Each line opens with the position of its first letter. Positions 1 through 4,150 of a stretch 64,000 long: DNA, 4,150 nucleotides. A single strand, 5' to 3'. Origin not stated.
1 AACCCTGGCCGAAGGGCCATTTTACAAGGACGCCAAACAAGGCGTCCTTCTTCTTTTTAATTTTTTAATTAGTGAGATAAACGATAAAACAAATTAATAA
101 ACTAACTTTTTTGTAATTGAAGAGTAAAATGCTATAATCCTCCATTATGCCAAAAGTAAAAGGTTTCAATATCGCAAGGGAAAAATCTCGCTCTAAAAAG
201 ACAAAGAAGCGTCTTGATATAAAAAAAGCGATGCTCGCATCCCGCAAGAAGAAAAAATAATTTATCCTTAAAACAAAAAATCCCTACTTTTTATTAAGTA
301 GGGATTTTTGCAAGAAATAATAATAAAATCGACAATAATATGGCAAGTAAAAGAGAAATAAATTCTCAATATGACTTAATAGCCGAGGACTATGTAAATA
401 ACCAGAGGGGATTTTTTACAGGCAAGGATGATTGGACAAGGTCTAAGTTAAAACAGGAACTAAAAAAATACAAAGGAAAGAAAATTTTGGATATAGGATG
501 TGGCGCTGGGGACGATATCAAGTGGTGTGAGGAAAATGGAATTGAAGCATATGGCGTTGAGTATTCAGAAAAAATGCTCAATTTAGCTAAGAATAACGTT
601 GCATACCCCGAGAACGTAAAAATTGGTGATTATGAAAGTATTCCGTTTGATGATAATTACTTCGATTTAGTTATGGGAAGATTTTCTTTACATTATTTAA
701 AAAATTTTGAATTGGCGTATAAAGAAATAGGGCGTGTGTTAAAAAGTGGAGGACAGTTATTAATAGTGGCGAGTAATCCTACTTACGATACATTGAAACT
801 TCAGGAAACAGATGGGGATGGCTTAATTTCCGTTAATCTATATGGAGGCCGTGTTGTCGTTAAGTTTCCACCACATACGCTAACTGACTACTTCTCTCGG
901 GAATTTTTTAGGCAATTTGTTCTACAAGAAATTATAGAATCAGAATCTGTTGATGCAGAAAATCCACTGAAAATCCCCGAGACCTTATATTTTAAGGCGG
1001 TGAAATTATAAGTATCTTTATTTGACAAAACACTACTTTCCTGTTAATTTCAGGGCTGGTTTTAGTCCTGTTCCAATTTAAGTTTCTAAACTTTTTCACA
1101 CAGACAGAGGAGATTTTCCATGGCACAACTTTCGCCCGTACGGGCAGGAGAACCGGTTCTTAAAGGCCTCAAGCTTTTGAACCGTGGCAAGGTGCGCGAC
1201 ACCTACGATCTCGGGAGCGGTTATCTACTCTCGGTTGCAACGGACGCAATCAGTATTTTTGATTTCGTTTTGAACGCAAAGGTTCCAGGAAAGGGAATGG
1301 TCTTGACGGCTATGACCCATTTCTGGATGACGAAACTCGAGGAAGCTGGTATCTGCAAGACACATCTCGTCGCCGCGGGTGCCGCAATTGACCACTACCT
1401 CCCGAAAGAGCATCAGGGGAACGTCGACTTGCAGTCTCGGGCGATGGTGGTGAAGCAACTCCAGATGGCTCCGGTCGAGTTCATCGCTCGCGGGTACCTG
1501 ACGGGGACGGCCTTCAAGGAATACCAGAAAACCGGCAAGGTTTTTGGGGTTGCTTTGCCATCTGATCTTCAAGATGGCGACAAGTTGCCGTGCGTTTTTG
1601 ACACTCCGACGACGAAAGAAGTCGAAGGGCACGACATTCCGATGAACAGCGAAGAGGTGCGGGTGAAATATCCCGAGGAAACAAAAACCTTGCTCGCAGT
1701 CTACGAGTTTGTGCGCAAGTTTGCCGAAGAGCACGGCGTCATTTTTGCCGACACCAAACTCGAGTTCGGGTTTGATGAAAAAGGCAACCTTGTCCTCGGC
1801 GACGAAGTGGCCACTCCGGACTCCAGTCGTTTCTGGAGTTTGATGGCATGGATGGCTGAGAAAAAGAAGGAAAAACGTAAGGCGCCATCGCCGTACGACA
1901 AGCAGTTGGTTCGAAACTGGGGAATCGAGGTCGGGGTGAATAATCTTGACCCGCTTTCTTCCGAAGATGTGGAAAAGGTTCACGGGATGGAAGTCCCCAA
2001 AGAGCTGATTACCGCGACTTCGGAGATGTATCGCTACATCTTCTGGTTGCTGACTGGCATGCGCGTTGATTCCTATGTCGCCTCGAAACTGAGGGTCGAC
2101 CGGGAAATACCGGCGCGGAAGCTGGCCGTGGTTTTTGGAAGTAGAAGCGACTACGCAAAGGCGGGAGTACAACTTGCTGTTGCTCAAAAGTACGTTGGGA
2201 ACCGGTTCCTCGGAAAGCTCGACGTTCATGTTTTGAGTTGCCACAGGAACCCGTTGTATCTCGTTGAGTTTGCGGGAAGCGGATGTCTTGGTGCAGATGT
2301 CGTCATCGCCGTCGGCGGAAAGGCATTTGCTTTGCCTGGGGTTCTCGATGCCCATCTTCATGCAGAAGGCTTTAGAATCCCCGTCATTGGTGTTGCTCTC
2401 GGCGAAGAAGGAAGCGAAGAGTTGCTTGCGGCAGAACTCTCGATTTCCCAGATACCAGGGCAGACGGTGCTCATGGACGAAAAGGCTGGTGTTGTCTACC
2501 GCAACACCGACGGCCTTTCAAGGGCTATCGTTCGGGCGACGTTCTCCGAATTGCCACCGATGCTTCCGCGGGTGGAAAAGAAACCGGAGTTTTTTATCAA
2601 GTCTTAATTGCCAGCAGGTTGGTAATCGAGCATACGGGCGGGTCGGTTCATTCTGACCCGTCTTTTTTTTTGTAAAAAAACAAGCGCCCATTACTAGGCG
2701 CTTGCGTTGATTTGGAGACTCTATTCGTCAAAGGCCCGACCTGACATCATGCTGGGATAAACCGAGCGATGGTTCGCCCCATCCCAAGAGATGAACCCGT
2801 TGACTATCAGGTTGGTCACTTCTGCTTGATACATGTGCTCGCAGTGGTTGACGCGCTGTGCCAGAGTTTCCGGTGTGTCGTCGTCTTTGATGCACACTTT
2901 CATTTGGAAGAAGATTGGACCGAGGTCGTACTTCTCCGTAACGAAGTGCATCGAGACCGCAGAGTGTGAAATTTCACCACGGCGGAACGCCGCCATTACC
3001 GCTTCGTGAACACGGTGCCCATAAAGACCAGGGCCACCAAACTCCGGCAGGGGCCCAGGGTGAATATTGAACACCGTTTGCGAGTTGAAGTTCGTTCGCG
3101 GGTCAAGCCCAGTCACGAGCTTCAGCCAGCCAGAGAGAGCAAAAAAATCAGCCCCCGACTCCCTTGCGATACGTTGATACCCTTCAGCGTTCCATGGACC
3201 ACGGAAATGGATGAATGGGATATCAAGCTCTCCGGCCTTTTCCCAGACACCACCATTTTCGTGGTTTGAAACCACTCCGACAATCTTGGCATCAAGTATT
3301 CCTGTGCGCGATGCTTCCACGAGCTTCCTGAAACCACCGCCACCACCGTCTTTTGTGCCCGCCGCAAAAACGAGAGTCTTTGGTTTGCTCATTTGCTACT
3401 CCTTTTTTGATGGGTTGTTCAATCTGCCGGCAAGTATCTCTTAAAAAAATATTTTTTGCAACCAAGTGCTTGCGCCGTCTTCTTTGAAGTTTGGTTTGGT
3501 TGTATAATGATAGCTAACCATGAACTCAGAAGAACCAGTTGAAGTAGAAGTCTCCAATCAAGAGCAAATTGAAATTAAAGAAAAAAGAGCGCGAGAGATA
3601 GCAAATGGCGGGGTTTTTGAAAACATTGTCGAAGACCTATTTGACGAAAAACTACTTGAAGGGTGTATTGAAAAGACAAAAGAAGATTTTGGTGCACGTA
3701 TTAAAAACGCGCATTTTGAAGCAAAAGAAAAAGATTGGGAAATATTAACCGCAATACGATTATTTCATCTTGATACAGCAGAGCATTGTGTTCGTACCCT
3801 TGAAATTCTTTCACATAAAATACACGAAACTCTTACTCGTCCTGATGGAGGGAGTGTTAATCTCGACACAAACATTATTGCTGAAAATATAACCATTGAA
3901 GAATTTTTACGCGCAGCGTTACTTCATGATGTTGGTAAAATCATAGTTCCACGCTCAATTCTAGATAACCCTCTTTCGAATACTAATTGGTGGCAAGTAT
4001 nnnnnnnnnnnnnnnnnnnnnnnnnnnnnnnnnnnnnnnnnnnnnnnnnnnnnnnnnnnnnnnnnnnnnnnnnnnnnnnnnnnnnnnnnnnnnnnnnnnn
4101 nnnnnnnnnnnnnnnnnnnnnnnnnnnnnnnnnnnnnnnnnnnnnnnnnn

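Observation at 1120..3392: GC-rich purine-biosynthesis islet: PurC-PurE fusion (PAICS-like domain order) plus PurN in an otherwise biosynthesis-poor context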

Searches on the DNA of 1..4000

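Call 67: search_rna_families(source=window, start=1, end=4000, threshold=evalue, max_evalue=1)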
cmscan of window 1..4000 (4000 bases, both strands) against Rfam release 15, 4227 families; matches with E-value up to 1: 2.
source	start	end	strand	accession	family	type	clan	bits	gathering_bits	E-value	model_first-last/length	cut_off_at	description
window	246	306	+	RF02844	RefA9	Gene; antisense;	-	28.9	49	0.15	1-64/64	no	Enterococcus sRNA A9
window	2572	2675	+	RF00558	L20_leader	Cis-reg; leader;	-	22.9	58.7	0.27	1-127/127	no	Ribosomal protein L20 leader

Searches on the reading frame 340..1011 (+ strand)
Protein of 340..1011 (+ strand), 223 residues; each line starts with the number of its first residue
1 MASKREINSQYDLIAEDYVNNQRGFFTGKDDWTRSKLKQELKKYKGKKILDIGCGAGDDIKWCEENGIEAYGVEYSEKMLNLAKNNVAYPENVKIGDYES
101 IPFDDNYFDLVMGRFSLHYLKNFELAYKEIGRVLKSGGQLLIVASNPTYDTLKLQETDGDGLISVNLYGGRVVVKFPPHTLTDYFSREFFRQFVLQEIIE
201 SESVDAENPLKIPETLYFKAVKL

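Call 3: search_protein_families(library=pfam, proteins=[window:340-1011:+], max_evalue=0.01)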
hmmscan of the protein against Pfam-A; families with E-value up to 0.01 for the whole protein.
window:340-1011:+ (223 aa): 14 families
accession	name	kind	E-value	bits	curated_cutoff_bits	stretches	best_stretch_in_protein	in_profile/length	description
PF08241.18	Methyltransf_11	-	3.8e-23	82.4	21.2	1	50-142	1-95/95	Methyltransferase domain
PF13649.12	Methyltransf_25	-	2.2e-18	67.1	27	1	49-138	1-97/97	Methyltransferase domain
PF13847.12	Methyltransf_31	-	4.2e-16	59.4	27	1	45-146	3-113/145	Methyltransferase domain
PF13489.12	Methyltransf_23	-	3.6e-14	53.3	27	1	40-192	17-152/164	Methyltransferase domain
PF08242.18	Methyltransf_12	-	3.4e-13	50.6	30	1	50-140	1-98/98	Methyltransferase domain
PF01209.24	Ubie_methyltran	-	3.7e-12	46.5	20.1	1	12-151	14-161/233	ubiE/COQ5 methyltransferase family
PF07021.18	MetW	-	7e-07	29.5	21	1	45-133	13-101/193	Methionine biosynthesis protein MetW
PF02353.26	CMAS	-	6.1e-06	26.2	27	1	40-145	57-167/273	Mycolic acid cyclopropane synthetase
PF05148.21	Methyltransf_8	-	8.2e-06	26.3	27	1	38-143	64-157/219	Hypothetical methyltransferase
PF05175.20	MTS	-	8.4e-05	22.7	23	1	30-147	16-143/170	Methyltransferase small domain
PF03848.20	TehB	-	0.00012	22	20.4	1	22-150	5-140/193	Tellurite resistance protein TehB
PF05724.17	TPMT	-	0.00022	21.4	26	1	18-99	10-92/218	Thiopurine S-methyltransferase (TPMT)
PF03291.22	mRNA_G-N7_MeTrfase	-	0.0033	17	26.6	0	37-79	48-96/315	mRNA (guanine-N(7))-methyltransferase domain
PF10281.14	Ish1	-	0.008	16.9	26.6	0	30-45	2-17/37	Putative nuclear envelope organisation protein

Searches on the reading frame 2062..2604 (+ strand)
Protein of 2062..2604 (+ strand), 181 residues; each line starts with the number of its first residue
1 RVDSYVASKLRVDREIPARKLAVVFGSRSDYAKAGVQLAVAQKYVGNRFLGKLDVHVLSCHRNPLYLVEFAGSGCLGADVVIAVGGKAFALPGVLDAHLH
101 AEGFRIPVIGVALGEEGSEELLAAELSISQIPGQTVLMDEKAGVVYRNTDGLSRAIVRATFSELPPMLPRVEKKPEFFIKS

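Call 14: search_solved_structures(query=window:2062-2604:+, max_evalue=10, show_alignments=5)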
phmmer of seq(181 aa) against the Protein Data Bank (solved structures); distinct sequences matched with E-value up to 10: 34.
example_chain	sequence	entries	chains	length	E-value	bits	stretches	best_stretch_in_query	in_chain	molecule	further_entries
3ors_A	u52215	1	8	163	6.1e-06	29.4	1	18-151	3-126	N5-Carboxyaminoimidazole Ribonucleotide Mutase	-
3kuu_A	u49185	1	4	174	1.6e-05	28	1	19-117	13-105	Phosphoribosylaminoimidazole carboxylase catalytic subunit PurE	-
3trh_A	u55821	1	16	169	1.8e-05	27.8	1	43-135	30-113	Phosphoribosylaminoimidazole carboxylase carboxyltransferase subunit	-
1xmp_A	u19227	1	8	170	2e-05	27.7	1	54-160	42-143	phosphoribosylaminoimidazole carboxylase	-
4ay3_A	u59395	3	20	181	2.2e-05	27.6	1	54-160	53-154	N5-CARBOXYAMINOIMIDAZOLE RIBONUCLEOTIDE MUTASE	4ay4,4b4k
1qcz_A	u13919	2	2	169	2.4e-05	27.5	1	14-114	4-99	N5-CARBOXYAMINOIMIDAZOLE RIBONUCLEOTIDE MUTASE | Phosphoribosylaminoimidazole carboxylase catalytic subunit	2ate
1d7a_A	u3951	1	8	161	0.0001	25.4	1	20-121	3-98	PHOSPHORIBOSYLAMINOIMIDAZOLE CARBOXYLASE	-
2fw8_A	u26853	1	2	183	0.00015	24.9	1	13-137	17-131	N5-carboxyaminoimidazole ribonucleotide mutase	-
4ycd_A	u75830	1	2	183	0.00017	24.7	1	12-147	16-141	N5-carboxyaminoimidazole ribonucleotide mutase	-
3lp6_A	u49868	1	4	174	0.00018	24.6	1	21-133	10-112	Phosphoribosylaminoimidazole carboxylase catalytic subunit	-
4ycj_A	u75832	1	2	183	0.00018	24.6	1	13-145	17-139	N5-carboxyaminoimidazole ribonucleotide mutase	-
2fwb_A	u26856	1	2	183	0.00018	24.6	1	13-137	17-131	N5-carboxyaminoimidazole ribonucleotide mutase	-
2nsl_A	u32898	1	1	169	0.00021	24.4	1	14-114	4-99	Phosphoribosylaminoimidazole carboxylase catalytic subunit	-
4ycb_A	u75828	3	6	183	0.00023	24.3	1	12-137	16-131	N5-carboxyaminoimidazole ribonucleotide mutase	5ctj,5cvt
2fw1_A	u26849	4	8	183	0.00024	24.2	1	13-137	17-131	N5-carboxyaminoimidazole ribonucleotide mutase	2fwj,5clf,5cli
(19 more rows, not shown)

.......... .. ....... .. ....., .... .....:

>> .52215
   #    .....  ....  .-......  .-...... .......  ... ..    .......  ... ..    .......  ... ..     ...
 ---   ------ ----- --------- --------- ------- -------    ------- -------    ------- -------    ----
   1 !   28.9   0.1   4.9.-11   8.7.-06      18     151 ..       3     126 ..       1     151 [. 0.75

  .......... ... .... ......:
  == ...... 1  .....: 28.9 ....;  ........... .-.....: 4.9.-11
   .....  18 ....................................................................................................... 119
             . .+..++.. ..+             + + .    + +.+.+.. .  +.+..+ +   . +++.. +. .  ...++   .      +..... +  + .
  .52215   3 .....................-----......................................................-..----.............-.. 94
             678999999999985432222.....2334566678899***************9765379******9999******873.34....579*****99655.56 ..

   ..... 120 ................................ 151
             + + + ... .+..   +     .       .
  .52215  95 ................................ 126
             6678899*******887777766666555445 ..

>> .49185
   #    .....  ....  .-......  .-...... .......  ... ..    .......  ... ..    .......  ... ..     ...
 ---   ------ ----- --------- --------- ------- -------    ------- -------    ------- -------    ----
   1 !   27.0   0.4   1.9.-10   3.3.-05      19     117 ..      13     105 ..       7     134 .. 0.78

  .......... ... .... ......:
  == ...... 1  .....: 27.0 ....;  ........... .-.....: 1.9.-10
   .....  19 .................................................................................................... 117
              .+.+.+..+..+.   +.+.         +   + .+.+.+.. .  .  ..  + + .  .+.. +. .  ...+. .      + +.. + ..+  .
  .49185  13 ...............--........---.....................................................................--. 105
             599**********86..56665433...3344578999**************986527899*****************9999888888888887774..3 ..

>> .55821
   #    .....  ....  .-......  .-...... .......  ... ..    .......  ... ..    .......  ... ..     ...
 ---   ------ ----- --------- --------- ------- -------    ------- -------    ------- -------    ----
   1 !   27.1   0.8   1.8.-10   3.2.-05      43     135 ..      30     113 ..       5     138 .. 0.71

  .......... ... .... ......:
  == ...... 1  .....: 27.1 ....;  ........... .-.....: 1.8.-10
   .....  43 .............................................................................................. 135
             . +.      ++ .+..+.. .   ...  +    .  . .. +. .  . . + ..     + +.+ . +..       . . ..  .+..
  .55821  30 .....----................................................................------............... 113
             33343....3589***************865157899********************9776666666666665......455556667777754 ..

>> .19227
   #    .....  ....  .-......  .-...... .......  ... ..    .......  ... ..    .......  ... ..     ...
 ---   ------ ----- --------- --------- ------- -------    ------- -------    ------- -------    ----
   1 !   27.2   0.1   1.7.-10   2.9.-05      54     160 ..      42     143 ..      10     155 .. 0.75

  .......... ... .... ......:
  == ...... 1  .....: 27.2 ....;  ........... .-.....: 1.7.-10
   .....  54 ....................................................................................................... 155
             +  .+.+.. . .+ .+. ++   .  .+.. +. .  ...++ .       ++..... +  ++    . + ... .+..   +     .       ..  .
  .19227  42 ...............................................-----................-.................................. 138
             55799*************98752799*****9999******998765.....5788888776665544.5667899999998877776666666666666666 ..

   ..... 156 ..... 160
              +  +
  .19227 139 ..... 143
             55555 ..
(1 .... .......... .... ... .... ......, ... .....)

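Call 34: search_protein_representatives(protein=window:2077-2604:+)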
Query: 176 residues. Proteins with E-value up to 0.001 (for the whole library): 180; up to 1e-10: 71; up to 1e-30: 8. The best 150 are listed.
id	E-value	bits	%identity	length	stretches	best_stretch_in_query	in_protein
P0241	3.8e-40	153.7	52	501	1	4-171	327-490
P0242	1.3e-36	142.2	53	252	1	13-166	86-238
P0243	7.6e-36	139.7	51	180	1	11-174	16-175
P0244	1.9e-35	138.4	53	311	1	15-173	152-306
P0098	2.9e-34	134.6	50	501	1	12-169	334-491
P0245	2.2e-33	131.7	47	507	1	6-174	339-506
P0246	7.8e-32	126.7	47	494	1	12-174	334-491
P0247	1.1e-31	126.1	49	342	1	7-169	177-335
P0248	1.3e-30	122.7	51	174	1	12-168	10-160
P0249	1.6e-30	122.4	48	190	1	15-169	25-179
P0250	1.2e-29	119.5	42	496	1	11-167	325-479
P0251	4.4e-29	117.7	44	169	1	13-171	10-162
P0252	9.2e-28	113.4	53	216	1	48-169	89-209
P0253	2.8e-27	111.9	44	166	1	14-174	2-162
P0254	4.4e-27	111.2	43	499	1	5-166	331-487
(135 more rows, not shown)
